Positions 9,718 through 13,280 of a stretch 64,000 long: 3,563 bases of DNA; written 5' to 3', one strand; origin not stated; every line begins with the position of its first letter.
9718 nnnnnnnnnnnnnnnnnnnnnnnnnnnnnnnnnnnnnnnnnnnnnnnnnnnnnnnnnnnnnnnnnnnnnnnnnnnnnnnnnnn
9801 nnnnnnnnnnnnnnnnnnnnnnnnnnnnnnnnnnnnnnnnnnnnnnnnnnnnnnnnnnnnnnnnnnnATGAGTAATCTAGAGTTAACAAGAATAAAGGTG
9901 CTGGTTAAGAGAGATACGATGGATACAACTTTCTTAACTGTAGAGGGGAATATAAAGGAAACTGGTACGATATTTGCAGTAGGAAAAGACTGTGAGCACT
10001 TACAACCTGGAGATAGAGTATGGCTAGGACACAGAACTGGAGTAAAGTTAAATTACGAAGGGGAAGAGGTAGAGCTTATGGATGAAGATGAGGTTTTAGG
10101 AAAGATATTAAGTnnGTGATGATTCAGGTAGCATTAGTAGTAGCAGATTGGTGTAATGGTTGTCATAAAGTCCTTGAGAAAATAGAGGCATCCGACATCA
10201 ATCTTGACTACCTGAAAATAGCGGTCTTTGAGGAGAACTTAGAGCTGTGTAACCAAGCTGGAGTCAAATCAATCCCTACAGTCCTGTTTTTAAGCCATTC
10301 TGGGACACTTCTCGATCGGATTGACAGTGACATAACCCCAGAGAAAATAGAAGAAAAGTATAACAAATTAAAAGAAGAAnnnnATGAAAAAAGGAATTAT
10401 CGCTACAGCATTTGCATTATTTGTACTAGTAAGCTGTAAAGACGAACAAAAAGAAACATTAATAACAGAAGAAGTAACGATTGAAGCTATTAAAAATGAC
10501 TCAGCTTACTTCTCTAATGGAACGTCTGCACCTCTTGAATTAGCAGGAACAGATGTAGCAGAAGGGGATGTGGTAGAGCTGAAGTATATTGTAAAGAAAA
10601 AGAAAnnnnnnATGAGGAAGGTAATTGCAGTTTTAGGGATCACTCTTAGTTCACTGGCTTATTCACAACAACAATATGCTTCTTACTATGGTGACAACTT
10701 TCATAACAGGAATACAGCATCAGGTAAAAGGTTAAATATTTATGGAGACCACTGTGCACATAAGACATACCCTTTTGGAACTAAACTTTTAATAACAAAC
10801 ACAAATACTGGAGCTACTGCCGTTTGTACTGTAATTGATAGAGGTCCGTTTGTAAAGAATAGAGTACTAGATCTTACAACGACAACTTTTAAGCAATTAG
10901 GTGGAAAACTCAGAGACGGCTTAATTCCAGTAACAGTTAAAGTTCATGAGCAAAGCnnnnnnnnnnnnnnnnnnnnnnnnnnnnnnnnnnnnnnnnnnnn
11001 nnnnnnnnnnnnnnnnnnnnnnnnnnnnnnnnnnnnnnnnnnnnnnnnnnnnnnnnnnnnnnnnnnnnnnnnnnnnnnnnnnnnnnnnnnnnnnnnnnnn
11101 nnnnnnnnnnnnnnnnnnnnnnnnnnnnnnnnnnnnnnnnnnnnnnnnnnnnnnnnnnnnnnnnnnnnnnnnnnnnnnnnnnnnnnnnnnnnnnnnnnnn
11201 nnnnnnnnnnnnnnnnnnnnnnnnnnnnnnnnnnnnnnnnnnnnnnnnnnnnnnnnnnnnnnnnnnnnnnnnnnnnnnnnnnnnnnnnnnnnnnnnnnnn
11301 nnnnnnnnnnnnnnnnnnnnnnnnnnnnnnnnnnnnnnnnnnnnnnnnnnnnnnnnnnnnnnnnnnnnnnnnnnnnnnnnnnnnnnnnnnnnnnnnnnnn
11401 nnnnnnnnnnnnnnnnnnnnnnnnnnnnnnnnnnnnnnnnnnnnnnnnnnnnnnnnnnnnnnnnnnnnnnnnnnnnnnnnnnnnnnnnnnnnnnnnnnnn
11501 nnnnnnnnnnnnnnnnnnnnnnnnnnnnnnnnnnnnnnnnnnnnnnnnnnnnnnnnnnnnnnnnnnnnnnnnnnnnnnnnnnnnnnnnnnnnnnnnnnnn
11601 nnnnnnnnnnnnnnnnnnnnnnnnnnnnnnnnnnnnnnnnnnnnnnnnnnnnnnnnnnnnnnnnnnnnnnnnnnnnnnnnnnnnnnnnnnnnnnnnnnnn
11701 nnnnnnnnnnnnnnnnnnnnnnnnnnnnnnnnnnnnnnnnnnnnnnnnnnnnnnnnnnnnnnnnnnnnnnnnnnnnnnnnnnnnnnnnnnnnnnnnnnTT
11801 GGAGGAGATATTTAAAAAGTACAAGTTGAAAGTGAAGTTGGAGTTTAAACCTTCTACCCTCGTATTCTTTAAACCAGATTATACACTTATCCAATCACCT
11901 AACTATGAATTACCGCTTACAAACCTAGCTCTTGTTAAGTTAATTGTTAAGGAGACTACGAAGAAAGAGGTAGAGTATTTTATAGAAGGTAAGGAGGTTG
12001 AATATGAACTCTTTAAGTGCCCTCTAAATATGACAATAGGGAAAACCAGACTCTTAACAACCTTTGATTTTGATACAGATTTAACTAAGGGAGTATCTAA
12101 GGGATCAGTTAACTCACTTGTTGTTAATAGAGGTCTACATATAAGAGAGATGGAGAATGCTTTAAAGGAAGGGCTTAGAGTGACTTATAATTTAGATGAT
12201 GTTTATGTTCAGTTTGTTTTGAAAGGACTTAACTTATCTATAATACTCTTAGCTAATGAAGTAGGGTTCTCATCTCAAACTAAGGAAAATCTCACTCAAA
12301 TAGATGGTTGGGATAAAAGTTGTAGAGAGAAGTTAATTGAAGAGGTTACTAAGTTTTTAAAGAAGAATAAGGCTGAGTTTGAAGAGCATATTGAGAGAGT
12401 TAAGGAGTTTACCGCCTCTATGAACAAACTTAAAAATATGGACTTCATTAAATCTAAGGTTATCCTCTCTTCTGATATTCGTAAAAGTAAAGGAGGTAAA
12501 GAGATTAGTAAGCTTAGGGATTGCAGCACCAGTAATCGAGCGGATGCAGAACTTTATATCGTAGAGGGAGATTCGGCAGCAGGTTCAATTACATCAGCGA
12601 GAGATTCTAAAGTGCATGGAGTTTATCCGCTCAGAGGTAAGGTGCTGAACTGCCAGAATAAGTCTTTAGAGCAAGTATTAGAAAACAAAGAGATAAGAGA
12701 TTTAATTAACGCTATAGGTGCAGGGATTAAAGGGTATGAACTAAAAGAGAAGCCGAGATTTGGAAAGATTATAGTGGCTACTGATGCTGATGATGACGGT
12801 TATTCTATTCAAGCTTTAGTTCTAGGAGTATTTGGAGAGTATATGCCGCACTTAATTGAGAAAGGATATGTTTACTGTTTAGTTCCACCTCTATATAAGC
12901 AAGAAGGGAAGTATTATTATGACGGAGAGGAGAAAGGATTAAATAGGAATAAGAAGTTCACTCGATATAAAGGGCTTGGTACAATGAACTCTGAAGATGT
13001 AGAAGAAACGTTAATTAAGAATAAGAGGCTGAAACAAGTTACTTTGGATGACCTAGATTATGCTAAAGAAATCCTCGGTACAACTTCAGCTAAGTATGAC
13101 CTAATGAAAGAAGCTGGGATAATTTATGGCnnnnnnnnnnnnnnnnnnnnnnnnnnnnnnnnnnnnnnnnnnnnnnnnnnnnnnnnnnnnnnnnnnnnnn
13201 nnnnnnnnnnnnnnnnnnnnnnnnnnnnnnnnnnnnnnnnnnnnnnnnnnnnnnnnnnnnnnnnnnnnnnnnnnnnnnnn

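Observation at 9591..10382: Thioredoxin / GroES / thioredoxin gene trio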

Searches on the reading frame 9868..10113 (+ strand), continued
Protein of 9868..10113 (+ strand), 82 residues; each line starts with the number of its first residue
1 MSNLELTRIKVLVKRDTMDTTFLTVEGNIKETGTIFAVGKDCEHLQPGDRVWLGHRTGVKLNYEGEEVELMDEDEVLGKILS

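Call 83: find_related_loci(query=A6, collection=genome_contigs, flank=6000)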
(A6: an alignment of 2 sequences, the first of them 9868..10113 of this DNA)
Query A6 (82 aa) in genome_contigs; peptide patterns used: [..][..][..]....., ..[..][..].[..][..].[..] (x = any residue, [..] = any of these).
318 stretches matched a pattern, but none encodes a relative of the query by tblastn (E <= 1e-3).

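Call 84: search_protein_families(library=ncbifam, proteins=[window:9868-10113:+], max_evalue=0.01)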
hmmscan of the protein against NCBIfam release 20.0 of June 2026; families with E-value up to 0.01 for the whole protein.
window:9868-10113:+ (82 aa): 4 families
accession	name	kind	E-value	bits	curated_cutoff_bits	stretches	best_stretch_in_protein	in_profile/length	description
NF001537.0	PRK00364.3-3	equivalog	6.8e-05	23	109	1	26-80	28-85/86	co-chaperone GroES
NF001529.0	PRK00364.1-5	subfamily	0.00074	19.6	133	1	26-80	45-94/95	co-chaperone GroES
NF001527.0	PRK00364.1-2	subfamily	0.0026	17.9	120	1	43-80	57-94/96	co-chaperone GroES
NF001531.0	PRK00364.2-2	subfamily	0.0099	15.9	96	0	44-78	57-91/94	co-chaperone GroES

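Call 85: search_protein_families(library=padloc, proteins=[window:9868-10113:+], max_evalue=0.01)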
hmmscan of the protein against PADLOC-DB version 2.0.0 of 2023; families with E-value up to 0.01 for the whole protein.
window:9868-10113:+ (82 aa): 0 families

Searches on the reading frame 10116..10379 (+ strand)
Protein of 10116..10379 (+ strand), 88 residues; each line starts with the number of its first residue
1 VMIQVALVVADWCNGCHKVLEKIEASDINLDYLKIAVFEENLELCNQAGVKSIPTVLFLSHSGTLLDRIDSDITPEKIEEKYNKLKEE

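Call 3: search_protein_families(library=pfam, proteins=[window:10116-10379:+], max_evalue=1)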
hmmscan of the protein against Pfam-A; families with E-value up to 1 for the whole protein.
window:10116-10379:+ (88 aa): 4 families
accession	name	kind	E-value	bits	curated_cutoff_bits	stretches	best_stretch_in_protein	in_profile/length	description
PF13098.12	Thioredoxin_2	-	3e-05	24.8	27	1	8-80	12-102/104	Thioredoxin-like domain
PF00085.26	Thioredoxin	-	0.00015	22.2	23.5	1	9-79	26-98/103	Thioredoxin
PF18392.6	CSN7a_helixI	-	0.0019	18.5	26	1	4-25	4-25/50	COP9 signalosome complex subunit 7a helix I domain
PF14595.12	Thioredoxin_9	-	0.016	15.5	25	1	8-66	48-111/129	Thioredoxin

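Call 4: search_protein_families(library=phrogs, proteins=[window:10116-10379:+], max_evalue=0.1)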
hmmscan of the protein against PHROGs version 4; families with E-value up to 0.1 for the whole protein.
window:10116-10379:+ (88 aa): 1 family
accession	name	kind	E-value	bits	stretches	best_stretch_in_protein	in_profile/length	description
phrog_22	-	DNA, RNA and nucleotide metabolism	2.9e-06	28.4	1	3-86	71-148/162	thioredoxin domain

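Call 11: find_related_loci(query=window:10116-10379:+, collection=viral_contigs, flank=5000)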
Query window:10116-10379:+ (88 aa) in viral_contigs; peptide patterns used: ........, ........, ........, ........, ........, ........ (x = any residue, [..] = any of these).
43 stretches matched a pattern; 15 encode a relative of the query (tblastn E <= 1e-3); 15 distinct loci.
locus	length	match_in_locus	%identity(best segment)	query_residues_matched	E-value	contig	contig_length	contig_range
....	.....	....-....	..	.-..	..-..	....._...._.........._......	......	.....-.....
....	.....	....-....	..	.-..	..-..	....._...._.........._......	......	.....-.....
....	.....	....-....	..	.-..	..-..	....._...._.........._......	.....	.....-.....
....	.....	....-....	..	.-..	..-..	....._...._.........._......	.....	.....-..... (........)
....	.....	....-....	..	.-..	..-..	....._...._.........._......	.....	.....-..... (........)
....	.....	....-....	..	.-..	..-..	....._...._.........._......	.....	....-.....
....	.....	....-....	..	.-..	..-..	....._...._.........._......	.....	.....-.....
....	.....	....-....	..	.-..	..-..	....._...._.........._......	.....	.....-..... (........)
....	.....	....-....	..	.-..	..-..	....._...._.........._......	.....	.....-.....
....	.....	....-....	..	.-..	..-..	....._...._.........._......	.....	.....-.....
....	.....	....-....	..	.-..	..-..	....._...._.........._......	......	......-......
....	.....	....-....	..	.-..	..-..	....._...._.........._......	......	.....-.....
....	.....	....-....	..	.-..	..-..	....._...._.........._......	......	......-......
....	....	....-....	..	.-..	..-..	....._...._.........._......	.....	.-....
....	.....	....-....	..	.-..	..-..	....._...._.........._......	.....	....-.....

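Call 20: search_solved_structures(query=window:10116-10379:+, max_evalue=1, show_alignments=2)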
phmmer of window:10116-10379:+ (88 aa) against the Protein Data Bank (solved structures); distinct sequences matched with E-value up to 1: 76 (the best 60 are shown).
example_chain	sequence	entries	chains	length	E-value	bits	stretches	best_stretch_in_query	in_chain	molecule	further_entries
2ynx_A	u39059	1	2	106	0.00013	25.3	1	9-84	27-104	LACA THIOREDOXIN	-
3hhv_A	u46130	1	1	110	0.0002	24.7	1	8-85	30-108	Thioredoxin (TrxA-2)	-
3ziv_A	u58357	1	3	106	0.00031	24.1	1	9-84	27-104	AECA THIOREDOXIN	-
2gzy_A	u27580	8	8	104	0.00043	23.6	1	9-68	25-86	Thioredoxin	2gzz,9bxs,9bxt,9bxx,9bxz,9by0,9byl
6ali_A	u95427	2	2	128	0.00045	23.6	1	10-75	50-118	Thioredoxin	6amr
2yj7_A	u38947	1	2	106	0.0006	23.2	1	10-84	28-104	LPBCA THIOREDOXIN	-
6ckp_A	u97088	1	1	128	0.001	22.4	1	9-60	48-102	Thioredoxin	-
4ba7_A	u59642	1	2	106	0.0021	21.4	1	10-83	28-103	LBCA THIOREDOXIN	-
4ulx_A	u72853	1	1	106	0.0024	21.2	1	10-83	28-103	LPBCA-L89K THIOREDOXIN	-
2e0q_A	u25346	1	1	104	0.0031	20.9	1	8-84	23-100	thioredoxin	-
2vim_A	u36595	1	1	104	0.0034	20.8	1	8-70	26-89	THIOREDOXIN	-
6x0b_A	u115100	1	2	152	0.0039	20.6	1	8-82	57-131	Thioredoxin H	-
2f51_A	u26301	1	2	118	0.0044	20.4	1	9-73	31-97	thioredoxin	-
3hxs_A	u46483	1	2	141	0.0062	19.9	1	9-63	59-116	Thioredoxin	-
6zyw_P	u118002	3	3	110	0.0066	19.8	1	9-68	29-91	Thioredoxin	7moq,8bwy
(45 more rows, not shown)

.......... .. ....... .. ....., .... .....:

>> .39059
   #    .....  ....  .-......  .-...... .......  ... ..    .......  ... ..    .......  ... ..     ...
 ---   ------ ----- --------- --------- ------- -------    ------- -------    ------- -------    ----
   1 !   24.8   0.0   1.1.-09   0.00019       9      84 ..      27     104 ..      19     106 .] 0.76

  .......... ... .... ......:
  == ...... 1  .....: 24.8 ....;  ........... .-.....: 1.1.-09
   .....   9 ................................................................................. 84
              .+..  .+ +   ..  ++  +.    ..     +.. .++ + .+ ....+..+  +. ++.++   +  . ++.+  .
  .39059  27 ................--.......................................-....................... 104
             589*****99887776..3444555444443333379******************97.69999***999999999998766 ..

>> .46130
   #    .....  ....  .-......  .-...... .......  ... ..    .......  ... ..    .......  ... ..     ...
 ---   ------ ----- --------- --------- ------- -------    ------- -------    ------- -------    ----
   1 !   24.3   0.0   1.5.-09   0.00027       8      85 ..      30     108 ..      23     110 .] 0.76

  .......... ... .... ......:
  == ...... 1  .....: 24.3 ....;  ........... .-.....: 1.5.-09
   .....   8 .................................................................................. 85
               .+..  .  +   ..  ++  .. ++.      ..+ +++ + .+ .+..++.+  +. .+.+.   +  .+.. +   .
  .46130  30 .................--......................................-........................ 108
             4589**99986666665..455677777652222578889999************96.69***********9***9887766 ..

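Call 71: predict_structure(alignment_id=A5)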
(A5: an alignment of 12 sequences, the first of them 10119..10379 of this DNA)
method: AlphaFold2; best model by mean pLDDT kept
length: 87 residues; sequences in the alignment: 12
mean_pLDDT: 93.8   pTM: 0.83
mean pLDDT of the five models: 93.8, 93.8, 93.3, 93.2, 92.6
residues with pLDDT >= 90: 79; 70-90: 8; 50-70: 0; < 50: 0
segments of 3 or more residues with pLDDT < 50: none
pLDDT, mean of each block of 10 residues (from residue 1): 95 95 93 95 92 95 93 96 90
secondary structure, 60 per line:
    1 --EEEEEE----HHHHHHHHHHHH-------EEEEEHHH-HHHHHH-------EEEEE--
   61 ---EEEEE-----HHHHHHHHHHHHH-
elements in order: E3-8 H13-24 E32-36 H41-46 E54-58 E64-68 H74-86

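Call 73: fold_search(model_id=the predicted structure, library=pdb)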
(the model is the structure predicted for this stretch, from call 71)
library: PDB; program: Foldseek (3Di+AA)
matches with E <= 10: 1197; with E <= 0.001: 132
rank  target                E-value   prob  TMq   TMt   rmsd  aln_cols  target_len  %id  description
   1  3ziv_A                1.3e-05  1.00  0.72  0.61   3.7        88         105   26  Crystal Structure of Ancestral Thioredoxin Relative to last Archaea- Eukaryotes Common Ancestor (AECA) from the Precam (released 2013-08-21)
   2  2e0q                  2.7e-05  1.00  0.77  0.66   2.5        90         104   29  Crystal structure of K53E thioredoxin from Sulfolobus tokodaii strain7 (released 2007-10-02)
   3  1v98_B                3.3e-05  1.00  0.70  0.69   3.2        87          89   21  Crystal Structure Analysis of Thioredoxin from Thermus thermophilus (released 2005-02-01)
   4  3hhv                  5.3e-05  1.00  0.74  0.64   2.5        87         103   29  The crystal structure of the Thioredoxin A2 from Sulfolobus solfataricus (released 2009-10-27)
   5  2ynx_A                6.5e-05  1.00  0.70  0.60   3.1        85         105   26  Crystal Structure of Ancestral Thioredoxin Relative to Last Archaea Common Ancestor (LACA) from the Precambrian Period (released 2013-08-21)
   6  4o32_A                6.5e-05  1.00  0.69  0.68   3.0        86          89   21  Structure of a malarial protein (released 2014-12-24)
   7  4o32_C                7.9e-05  1.00  0.70  0.67   3.8        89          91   24  Structure of a malarial protein (released 2014-12-24)
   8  2yn1_A                7.9e-05  1.00  0.68  0.58   3.2        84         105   20  Crystal Structure of Ancestral Thioredoxin Relative to Last Gamma- Proteobacteria Common Ancestor (LGPCA) from the Pre (released 2013-08-21)
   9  2cvk                  9.1e-05  1.00  0.65  0.55   4.0        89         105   24  Crystal Structure of Thermus thermophilus Thioredoxin (released 2005-12-04)
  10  6h1y_A                1.0e-04  1.00  0.67  0.57   3.3        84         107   19  CRYSTAL STRUCTURE OF A CHIMERIC VARIANT OF THIOREDOXIN FROM ESCHERICHIA COLI (released 2019-02-06)
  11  5y4t                  1.0e-04  1.00  0.57  0.45   4.1        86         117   21  Crystal structure of Trx domain of Grx3 from Saccharomyces cerevisiae (released 2018-08-15)
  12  2o85                  1.1e-04  1.00  0.73  0.63   2.9        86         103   27  S. Aureus thioredoxin P31T mutant (released 2007-07-24)
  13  2voc_A                1.2e-04  1.00  0.71  0.58   3.0        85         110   30  THIOREDOXIN A ACTIVE SITE MUTANTS FORM MIXED DISULFIDE DIMERS THAT RESEMBLE ENZYME-SUBSTRATE REACTION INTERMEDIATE (released 2009-03-10)
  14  6mos                  1.2e-04  1.00  0.68  0.66   3.5        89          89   21  Structure of thioredoxin 1 from the thermophilic eubacterium Thermosipho africanus TCF52B (released 2019-08-14)
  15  6esx_A                1.3e-04  1.00  0.73  0.59   3.0        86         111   23  Caulobacter crescentus Trx1 (released 2018-01-31)
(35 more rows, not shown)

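Call 84: search_protein_families(library=ncbifam, proteins=[window:10119-10379:+], max_evalue=0.01)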
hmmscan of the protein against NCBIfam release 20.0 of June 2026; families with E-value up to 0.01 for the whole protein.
window:10119-10379:+ (87 aa): 4 families
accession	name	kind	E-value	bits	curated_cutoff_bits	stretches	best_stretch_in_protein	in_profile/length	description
TIGR01068.1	thioredoxin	equivalog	1.7e-06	28.1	96.8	1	9-64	23-80/101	thioredoxin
NF008229.0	PRK10996.1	equivalog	0.001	18.8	125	1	8-79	60-133/141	thioredoxin TrxC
TIGR02196.1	GlrX_YruB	hypoth_equivalog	0.0019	18.7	88.55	1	4-56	2-55/74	glutaredoxin-like protein, YruB-family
NF002854.0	PRK03147.1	subfamily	0.0079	16.1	170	0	37-85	125-173/176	thiol-disulfide oxidoreductase ResA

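Call 85: search_protein_families(library=padloc, proteins=[window:10119-10379:+], max_evalue=0.01)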
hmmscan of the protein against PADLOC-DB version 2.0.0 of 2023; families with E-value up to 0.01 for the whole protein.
window:10119-10379:+ (87 aa): 0 families

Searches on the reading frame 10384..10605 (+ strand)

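Call 3: search_protein_families(library=pfam, proteins=[window:10384-10605:+], max_evalue=1)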
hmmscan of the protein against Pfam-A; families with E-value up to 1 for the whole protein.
window:10384-10605:+ (74 aa): 0 families

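Call 4: search_protein_families(library=phrogs, proteins=[window:10384-10605:+], max_evalue=0.1)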
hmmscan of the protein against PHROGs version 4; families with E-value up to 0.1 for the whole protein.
window:10384-10605:+ (74 aa): 1 family
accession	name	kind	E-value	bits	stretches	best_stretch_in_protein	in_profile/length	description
phrog_34089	-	unknown function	0.064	14.3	1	5-63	4-68/90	-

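Call 85: search_protein_families(library=padloc, proteins=[window:10384-10605:+], max_evalue=0.01)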
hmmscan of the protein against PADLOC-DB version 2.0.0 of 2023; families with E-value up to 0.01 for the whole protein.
window:10384-10605:+ (74 aa): 0 families

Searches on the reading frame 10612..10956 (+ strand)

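Call 3: search_protein_families(library=pfam, proteins=[window:10612-10956:+], max_evalue=1)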
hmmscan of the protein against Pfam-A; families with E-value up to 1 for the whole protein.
window:10612-10956:+ (115 aa): 1 family
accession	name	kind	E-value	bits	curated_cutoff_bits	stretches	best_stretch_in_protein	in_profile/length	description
PF03330.24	DPBB_1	-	9.6e-16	58.2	28.8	1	19-109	2-83/83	Lytic transglycolase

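Call 4: search_protein_families(library=phrogs, proteins=[window:10612-10956:+], max_evalue=0.1)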
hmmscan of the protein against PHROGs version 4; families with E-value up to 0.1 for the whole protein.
window:10612-10956:+ (115 aa): 2 families
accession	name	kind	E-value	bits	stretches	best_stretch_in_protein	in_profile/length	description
phrog_7930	-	other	7.4e-24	84.8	1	16-109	285-380/896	lipoprotein precursor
phrog_28106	-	unknown function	4.4e-13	50.3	1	16-97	98-179/290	-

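Call 85: search_protein_families(library=padloc, proteins=[window:10612-10956:+], max_evalue=0.01)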
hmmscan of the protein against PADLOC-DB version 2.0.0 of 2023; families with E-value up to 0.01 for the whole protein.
window:10612-10956:+ (115 aa): 0 families

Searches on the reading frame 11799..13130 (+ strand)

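Call 14: search_protein_families(library=pfam, proteins=[window:11799-13130:+], max_evalue=0.001)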
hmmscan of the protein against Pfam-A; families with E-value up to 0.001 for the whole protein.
window:11799-13130:+ (444 aa): 3 families
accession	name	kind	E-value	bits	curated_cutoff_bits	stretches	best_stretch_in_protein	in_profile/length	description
PF01751.28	Toprim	-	8.7e-14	51.9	23.1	1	251-351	1-86/96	Toprim domain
PF00986.26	DNA_gyraseB_C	-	2.4e-06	28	29.8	1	385-426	4-47/63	DNA gyrase B subunit, carboxyl terminus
PF00204.31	DNA_gyraseB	-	0.00027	20.9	27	1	134-206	91-162/173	DNA gyrase B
